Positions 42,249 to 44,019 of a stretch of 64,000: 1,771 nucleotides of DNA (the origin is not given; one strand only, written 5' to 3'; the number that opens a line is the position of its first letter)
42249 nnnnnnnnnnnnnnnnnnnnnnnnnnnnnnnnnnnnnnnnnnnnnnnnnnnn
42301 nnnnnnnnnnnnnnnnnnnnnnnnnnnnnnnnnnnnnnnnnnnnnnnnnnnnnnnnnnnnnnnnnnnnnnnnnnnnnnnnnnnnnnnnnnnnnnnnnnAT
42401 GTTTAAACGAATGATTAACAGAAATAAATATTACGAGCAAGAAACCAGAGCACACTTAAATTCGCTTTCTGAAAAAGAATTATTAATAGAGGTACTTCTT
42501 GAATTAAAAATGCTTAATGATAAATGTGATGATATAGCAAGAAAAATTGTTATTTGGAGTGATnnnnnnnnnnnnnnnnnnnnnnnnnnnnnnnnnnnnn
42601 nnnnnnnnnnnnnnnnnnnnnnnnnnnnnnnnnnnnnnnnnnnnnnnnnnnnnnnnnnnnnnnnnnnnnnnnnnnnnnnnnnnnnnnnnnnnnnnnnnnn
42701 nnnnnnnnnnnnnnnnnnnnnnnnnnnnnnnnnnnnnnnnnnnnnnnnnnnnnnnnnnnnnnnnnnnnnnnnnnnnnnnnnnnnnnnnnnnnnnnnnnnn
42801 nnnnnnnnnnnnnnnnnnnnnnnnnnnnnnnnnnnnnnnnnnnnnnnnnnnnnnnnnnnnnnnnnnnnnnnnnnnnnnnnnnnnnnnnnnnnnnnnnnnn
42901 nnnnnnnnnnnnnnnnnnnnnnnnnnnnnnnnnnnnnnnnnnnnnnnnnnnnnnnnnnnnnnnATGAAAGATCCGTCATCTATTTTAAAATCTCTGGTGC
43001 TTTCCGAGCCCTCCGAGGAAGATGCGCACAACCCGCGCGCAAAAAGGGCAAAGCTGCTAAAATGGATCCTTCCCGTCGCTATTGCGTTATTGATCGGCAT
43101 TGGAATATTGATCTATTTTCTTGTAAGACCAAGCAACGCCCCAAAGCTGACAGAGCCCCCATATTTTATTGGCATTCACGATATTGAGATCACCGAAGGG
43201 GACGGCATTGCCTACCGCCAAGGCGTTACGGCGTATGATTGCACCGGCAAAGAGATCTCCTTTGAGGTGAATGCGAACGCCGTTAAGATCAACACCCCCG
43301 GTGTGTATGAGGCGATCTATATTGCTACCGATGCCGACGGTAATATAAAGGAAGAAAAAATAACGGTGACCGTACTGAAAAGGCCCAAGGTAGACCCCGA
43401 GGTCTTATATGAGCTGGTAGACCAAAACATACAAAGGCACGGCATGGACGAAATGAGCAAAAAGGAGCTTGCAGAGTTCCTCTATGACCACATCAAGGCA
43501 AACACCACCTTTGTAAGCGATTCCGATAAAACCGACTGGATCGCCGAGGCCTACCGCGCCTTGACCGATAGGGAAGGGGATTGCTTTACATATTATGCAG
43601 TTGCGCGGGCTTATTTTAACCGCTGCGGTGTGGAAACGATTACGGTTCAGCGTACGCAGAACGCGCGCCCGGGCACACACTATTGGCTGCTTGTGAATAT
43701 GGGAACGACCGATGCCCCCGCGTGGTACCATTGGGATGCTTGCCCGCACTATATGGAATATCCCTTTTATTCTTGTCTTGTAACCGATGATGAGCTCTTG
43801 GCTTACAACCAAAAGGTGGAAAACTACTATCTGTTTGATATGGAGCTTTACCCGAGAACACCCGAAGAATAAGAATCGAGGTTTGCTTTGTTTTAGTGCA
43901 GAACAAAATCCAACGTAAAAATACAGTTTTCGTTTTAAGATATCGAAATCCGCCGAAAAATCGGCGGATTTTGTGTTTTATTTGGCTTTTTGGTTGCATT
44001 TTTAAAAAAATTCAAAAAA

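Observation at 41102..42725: AT-rich two-gene cassette beside tRNA-Leu: HTH protein, 55-aa ORF, phased repeats and terminator, bracketed by an 8-bp direct repeat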

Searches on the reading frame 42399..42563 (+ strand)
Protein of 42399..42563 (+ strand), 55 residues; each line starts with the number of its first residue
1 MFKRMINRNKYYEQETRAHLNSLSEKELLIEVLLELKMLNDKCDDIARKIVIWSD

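Call 9: search_protein_families(library=pfam, proteins=[window:42399-42563:+], max_evalue=1)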
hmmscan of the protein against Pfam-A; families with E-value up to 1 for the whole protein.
window:42399-42563:+ (55 aa): 3 families
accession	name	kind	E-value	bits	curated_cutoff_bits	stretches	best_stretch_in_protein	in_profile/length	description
PF23873.1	DUF7228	-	0.038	14.4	27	1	3-36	7-40/59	Family of unknown function (DUF7228)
PF06568.16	DUF1127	-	0.089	13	23.3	1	5-28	5-26/37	Domain of unknown function (DUF1127)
PF21494.3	PKC_C2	-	0.13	12.9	18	1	25-55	74-104/109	Protein kinase C delta/epsilon/eta/theta, C2 domain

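Call 10: search_protein_families(library=padloc, proteins=[window:42399-42563:+], max_evalue=1)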
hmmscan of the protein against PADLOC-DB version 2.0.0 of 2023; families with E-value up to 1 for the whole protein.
window:42399-42563:+ (55 aa): 0 families

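Call 11: search_protein_families(library=phrogs, proteins=[window:42399-42563:+], max_evalue=1)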
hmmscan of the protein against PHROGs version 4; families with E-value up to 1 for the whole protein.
window:42399-42563:+ (55 aa): 2 families
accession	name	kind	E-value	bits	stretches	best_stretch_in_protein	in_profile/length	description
phrog_37865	-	unknown function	0.057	14.4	1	6-46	60-100/177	-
phrog_19625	-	unknown function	0.07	14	1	3-41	7-43/46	-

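Call 12: search_protein_families(library=ncbifam, proteins=[window:42399-42563:+], max_evalue=1)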
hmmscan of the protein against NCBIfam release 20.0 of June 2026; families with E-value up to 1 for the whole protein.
window:42399-42563:+ (55 aa): 0 families

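Call 77: find_homologous_proteins(query=window:42399-42563:+, max_evalue=0.01)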
Query window:42399-42563:+ (55 aa): 58 proteins with E <= 0.01 among 58 candidates.
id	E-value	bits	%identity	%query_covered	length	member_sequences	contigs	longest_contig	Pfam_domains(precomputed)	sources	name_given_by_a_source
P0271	7.8e-27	109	96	100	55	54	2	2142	-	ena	-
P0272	1.7e-26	108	96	100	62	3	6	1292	-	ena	-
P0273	2.4e-26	107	96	100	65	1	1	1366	-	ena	-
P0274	2.6e-26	107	95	100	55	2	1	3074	-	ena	-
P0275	4.0e-26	106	95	100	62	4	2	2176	-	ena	-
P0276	1.3e-25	105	95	100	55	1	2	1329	-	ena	-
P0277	1.4e-25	105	93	100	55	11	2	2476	-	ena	-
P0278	4.6e-25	103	93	100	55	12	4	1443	-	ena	-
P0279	4.8e-25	103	94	98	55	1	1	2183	-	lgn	-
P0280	1.4e-24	102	93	98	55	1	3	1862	-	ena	-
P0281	5.8e-24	100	91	100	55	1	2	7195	-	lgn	-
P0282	1.2e-20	89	84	100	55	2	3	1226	-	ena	-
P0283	2.1e-20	89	84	100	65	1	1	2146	-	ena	-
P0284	3.9e-19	85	82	100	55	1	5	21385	-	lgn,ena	-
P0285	4.7e-19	84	80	100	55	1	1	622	-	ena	-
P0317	3.3e-11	60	64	96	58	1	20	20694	-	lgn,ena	-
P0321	1.5e-10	58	58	100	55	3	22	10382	-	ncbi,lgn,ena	-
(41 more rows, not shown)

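Call 78: find_encoding_contigs(protein=P0317, flank=3500, max_places=6)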
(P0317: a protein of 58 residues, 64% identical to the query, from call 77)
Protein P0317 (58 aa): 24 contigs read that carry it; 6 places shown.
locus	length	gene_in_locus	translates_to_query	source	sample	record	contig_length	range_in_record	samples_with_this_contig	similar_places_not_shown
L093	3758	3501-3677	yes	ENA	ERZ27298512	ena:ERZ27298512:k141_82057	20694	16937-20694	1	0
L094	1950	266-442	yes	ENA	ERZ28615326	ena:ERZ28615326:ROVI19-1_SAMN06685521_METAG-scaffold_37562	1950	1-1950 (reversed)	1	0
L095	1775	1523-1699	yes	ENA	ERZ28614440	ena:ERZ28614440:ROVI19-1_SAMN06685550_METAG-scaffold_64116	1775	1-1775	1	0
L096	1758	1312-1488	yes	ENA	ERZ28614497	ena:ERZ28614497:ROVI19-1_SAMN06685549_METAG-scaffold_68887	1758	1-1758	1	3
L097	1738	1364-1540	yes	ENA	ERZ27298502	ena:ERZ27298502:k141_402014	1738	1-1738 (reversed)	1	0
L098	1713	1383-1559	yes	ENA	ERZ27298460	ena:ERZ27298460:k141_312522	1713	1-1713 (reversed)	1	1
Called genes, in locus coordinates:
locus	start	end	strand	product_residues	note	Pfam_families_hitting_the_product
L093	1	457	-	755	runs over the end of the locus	PF12844:HTH_19 (faint), PF07883:Cupin_2, PF00501:AMP-binding, PF13193:AMP-binding_C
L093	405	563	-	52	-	-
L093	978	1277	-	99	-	-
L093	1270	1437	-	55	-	-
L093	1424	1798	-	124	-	PF14198:TnpV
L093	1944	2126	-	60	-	PF04014:MazE_antitoxin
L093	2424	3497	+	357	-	PF14622:Ribonucleas_3_3, PF00636:Ribonuclease_3, PF00035:dsrm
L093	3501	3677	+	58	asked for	-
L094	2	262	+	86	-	?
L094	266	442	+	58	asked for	-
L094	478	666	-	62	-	-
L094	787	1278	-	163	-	PF04892:VanZ-LLP1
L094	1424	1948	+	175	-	?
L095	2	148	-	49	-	?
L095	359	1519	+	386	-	PF14622:Ribonucleas_3_3, PF00636:Ribonuclease_3, PF00035:dsrm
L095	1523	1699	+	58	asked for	-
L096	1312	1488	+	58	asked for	-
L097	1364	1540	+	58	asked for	-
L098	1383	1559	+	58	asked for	-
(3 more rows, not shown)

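Call 79: find_encoding_contigs(protein=P0321, flank=3500, max_places=6)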
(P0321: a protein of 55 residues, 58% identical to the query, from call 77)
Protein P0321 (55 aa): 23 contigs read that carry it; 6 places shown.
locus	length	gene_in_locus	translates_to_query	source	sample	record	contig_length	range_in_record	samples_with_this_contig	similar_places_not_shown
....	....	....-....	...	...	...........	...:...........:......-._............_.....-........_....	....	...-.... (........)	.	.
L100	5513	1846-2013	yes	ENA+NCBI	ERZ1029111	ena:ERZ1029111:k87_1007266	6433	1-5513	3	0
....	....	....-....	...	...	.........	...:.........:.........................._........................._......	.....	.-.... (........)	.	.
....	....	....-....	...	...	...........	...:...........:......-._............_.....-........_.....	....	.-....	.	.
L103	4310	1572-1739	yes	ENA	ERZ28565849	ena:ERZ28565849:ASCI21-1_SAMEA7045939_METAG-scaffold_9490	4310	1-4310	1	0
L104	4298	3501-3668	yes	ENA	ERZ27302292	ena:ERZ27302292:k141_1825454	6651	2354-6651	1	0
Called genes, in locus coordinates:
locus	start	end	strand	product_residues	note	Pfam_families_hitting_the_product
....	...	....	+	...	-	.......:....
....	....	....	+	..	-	-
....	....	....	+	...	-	-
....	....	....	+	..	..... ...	-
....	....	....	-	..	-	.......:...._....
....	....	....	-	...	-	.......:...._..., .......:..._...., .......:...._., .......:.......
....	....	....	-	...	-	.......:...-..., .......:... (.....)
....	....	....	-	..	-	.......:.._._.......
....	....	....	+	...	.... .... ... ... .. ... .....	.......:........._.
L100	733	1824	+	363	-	-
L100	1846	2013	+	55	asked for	-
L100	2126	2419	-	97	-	PF01985:CRS1_YhbY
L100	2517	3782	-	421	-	PF01018:GTP1_OBG, PF01926:MMR_HSR1, PF02421:FeoB_N, PF09269:DUF1967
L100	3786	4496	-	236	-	PF00730:HhH-GPD, PF00633:HHH (weak)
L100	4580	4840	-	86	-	PF11823:Se_S_carrier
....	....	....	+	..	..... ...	-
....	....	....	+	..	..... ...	-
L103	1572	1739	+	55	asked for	-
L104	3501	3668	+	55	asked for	-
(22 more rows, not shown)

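Call 81: search_protein_families(library=pfam, proteins=[L095:359-1516:+, L095:1523-1696:+], max_evalue=0.1)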
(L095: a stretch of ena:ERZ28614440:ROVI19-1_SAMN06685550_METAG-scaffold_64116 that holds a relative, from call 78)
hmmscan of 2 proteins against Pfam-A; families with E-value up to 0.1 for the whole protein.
L095:359-1516:+ (386 aa): 5 families
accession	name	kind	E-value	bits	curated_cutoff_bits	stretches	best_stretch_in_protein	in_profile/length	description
PF00035.32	dsrm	-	8.7e-17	61.9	23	2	320-381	7-65/66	Double-stranded RNA binding motif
PF14622.11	Ribonucleas_3_3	-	2.8e-16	60.3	35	1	50-177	3-111/128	Ribonuclease-III-like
PF00636.31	Ribonuclease_3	-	4.4e-13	50.3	27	1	71-177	1-101/102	Ribonuclease III domain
PF03368.19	Dicer_dimer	-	0.00036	20.9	23.7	0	356-380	46-70/89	Dicer dimerisation domain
PF24995.1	DSRM_2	-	0.0016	19.3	27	0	337-375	31-70/79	dsRNA binding domain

L095:1523-1696:+ (58 aa): 0 families

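Call 91: search_protein_families(library=padloc, proteins=[L095:446-1516:+, L095:1523-1696:+], max_evalue=0.01)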
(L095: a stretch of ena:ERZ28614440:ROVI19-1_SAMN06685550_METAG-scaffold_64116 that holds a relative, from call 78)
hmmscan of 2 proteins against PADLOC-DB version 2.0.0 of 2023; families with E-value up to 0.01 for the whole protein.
L095:446-1516:+ (357 aa): 0 families

L095:1523-1696:+ (58 aa): 0 families

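Call 97: search_protein_families(library=ncbifam, proteins=[L095:446-1516:+], max_evalue=0.01)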
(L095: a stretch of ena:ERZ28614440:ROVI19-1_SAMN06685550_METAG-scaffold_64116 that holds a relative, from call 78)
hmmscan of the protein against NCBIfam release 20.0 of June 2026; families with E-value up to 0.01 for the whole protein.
L095:446-1516:+ (357 aa): 1 family
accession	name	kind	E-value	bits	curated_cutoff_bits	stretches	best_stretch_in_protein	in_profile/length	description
TIGR02191.1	RNaseIII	equivalog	4.4e-39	134.3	166.25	3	86-262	59-216/219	ribonuclease III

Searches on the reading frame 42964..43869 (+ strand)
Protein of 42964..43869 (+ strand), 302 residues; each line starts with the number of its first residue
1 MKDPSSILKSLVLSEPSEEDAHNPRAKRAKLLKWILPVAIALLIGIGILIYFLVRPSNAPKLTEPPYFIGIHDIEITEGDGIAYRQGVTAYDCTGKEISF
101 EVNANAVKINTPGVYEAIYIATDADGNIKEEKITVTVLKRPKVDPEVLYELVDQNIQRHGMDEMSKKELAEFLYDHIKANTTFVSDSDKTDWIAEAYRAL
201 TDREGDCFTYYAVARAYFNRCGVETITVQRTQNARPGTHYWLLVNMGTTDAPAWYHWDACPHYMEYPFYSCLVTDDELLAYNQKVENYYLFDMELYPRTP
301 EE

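Call 57: find_encoding_contigs(protein=window:42964-43869:+, flank=4000, max_places=10)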
Protein window:42964-43869:+ (302 aa): 1 contig read that carries it; 1 place shown.
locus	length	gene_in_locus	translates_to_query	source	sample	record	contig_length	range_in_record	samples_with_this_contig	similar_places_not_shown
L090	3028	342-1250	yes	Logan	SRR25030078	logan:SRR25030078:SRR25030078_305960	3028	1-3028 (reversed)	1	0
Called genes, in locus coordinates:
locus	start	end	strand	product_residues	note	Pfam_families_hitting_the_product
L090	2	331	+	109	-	?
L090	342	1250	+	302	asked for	-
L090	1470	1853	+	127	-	PF13171:DUF4004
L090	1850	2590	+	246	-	PF04519:Bactofilin (faint)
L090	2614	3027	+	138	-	?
